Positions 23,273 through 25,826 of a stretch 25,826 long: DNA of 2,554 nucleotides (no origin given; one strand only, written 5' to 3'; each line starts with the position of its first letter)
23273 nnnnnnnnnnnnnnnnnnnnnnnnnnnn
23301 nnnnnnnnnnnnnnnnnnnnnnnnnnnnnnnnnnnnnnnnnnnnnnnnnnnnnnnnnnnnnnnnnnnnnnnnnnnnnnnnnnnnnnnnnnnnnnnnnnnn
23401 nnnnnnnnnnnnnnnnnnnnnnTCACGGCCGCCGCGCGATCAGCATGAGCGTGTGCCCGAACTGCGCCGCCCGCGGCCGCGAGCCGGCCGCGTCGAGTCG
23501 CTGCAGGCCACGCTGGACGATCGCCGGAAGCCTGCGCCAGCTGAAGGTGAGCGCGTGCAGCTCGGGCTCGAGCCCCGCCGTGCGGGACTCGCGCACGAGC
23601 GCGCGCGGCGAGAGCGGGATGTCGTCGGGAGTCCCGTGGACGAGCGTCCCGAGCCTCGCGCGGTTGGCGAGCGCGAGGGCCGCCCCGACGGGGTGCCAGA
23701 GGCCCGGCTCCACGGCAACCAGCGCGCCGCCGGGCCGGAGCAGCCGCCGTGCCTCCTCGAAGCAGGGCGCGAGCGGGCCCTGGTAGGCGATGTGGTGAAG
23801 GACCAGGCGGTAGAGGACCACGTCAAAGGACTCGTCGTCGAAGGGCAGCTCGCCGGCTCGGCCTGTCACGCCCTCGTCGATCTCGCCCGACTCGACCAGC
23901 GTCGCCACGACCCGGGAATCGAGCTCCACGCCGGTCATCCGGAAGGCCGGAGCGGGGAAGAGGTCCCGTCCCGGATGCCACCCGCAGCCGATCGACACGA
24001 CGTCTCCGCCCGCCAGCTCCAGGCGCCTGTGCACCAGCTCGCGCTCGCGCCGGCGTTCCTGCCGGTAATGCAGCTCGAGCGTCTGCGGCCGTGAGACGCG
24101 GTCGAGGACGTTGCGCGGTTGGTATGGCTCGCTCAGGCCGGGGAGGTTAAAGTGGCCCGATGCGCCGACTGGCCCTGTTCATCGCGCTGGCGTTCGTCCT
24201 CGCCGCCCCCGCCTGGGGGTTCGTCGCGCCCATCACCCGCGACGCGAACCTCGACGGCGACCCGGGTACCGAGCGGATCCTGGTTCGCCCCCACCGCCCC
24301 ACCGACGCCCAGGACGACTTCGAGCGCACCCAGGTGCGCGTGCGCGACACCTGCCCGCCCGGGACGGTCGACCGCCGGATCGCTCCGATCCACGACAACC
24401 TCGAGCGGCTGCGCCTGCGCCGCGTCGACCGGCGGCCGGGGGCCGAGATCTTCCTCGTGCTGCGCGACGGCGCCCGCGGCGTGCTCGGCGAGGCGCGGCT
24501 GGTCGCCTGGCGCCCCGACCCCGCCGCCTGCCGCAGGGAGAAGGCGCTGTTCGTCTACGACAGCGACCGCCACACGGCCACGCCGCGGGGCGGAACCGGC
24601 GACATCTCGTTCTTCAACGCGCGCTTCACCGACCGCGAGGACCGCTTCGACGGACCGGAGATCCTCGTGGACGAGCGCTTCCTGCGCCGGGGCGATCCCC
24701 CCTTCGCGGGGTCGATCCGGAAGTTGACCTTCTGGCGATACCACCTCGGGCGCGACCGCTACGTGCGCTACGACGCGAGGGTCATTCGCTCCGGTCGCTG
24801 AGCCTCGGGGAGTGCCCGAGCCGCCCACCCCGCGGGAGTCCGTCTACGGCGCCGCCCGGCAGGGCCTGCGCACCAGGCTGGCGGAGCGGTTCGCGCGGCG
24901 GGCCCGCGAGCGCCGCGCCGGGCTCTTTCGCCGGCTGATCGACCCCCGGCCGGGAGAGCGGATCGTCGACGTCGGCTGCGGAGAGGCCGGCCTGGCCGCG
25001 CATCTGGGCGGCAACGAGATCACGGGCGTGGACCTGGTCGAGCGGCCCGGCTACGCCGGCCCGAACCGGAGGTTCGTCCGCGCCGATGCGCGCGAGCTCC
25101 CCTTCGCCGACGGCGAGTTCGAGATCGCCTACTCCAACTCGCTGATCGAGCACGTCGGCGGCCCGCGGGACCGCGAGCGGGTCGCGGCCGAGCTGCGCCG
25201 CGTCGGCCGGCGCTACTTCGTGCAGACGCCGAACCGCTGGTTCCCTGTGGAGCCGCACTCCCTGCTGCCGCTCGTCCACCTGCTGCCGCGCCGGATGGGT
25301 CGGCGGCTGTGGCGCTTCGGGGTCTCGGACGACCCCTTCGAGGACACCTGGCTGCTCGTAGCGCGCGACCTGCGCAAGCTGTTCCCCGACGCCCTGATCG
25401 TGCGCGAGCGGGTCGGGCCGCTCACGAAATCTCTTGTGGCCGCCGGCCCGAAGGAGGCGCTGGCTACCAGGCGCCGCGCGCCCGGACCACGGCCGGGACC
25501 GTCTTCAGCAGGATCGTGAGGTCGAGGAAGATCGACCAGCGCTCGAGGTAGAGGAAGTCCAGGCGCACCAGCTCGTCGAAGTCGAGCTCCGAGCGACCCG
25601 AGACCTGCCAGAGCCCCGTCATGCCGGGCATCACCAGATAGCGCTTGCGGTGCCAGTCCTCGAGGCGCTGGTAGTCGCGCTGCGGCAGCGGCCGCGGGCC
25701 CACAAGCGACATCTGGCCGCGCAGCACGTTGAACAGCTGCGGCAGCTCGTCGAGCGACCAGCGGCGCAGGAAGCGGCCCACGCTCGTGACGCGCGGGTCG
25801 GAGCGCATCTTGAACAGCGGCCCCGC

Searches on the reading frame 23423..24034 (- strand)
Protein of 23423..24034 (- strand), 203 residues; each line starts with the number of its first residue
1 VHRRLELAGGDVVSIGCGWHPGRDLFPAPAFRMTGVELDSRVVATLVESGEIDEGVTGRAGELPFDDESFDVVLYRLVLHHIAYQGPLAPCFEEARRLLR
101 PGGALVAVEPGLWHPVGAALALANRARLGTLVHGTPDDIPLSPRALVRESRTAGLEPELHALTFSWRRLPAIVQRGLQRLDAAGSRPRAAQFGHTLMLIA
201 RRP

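Call 3: search_protein_families(library=pfam, proteins=[window:23423-24034:-], max_evalue=0.01)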
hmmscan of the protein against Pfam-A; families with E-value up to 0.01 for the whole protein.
window:23423-24034:- (203 aa): 7 families
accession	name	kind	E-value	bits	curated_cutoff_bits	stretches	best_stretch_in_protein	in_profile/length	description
PF08241.18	Methyltransf_11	-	4.7e-14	53.2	21.2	1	14-106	2-94/95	Methyltransferase domain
PF13649.12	Methyltransf_25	-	1.3e-08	35.8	27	1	12-103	1-97/97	Methyltransferase domain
PF08242.18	Methyltransf_12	-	1.2e-06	29.6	30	1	15-105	3-98/98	Methyltransferase domain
PF13847.12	Methyltransf_31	-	7e-06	26.2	27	1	58-111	61-113/145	Methyltransferase domain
PF13489.12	Methyltransf_23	-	7.7e-05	22.9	27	1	7-111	21-120/164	Methyltransferase domain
PF01209.24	Ubie_methyltran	-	0.003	17.4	20.1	1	56-109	103-153/233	ubiE/COQ5 methyltransferase family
PF05148.21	Methyltransf_8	-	0.0048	17.2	27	1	62-107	115-156/219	Hypothetical methyltransferase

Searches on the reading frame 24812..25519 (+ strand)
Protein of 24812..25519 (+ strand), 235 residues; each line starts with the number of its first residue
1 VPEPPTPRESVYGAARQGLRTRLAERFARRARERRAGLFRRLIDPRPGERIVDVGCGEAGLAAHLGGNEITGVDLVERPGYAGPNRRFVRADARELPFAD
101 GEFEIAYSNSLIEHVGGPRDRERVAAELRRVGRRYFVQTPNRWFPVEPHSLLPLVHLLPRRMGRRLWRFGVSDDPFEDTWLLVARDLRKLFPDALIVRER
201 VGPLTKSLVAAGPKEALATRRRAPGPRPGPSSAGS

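Call 3: search_protein_families(library=pfam, proteins=[window:24812-25519:+], max_evalue=0.01)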
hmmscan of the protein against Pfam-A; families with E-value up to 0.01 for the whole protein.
window:24812-25519:+ (235 aa): 6 families
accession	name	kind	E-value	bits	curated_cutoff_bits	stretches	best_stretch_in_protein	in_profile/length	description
PF08241.18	Methyltransf_11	-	3.2e-12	47.4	21.2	1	52-133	1-88/95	Methyltransferase domain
PF13649.12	Methyltransf_25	-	9e-10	39.6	27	1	51-131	1-92/97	Methyltransferase domain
PF13489.12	Methyltransf_23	-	2.8e-08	34.1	27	1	29-190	3-153/164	Methyltransferase domain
PF13847.12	Methyltransf_31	-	0.00029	21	27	0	47-145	3-119/145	Methyltransferase domain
PF08242.18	Methyltransf_12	-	0.005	18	30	0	52-131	1-91/98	Methyltransferase domain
PF05148.21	Methyltransf_8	-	0.0063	16.8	27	1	49-106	74-126/219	Hypothetical methyltransferase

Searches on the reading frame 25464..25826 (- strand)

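Call 14: search_protein_families(library=pfam, proteins=[window:25464-25826:-], max_evalue=0.001)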
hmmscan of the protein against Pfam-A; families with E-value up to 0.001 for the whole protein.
window:25464-25826:- (120 aa): 1 family
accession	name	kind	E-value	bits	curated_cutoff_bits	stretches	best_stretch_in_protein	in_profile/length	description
PF02397.22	Bac_transf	-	2.8e-43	148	27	1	3-114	66-178/179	Bacterial sugar transferase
